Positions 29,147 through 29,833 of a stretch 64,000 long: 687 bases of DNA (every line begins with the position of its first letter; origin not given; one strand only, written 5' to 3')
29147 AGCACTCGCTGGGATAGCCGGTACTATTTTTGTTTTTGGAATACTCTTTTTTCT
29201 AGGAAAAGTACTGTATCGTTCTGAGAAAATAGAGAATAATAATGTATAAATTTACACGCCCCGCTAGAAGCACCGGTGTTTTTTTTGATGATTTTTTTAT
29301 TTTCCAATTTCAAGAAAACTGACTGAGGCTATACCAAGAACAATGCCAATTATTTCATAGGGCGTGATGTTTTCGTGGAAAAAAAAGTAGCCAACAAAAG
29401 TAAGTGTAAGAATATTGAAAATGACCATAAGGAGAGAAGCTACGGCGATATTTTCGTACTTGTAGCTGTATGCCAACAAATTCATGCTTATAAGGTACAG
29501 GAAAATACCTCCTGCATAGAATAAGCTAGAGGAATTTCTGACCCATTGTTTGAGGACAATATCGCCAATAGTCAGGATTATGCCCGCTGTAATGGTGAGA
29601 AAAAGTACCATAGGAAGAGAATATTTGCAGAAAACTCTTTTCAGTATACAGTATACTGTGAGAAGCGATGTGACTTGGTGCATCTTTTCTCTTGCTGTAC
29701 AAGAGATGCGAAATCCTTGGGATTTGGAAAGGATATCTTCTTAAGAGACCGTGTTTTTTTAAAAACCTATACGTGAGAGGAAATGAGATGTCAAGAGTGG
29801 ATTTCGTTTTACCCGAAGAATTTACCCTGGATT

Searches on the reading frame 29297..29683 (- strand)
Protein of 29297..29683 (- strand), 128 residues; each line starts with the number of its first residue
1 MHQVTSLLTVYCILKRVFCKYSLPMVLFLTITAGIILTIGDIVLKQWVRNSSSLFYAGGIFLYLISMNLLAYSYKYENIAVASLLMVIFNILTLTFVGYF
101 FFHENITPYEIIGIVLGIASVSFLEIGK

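Call 18: search_protein_families(library=pfam, proteins=[window:29297-29683:-], max_evalue=0.001)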
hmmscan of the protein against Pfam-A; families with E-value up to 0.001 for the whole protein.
window:29297-29683:- (128 aa): 2 families
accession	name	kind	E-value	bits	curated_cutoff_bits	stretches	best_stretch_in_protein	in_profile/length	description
PF00892.27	EamA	-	2.9e-08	34.5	28.2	1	11-124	18-133/135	EamA-like transporter family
PF00893.25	Multi_Drug_Res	-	0.00025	22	23.7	1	29-116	5-92/93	Small Multidrug Resistance protein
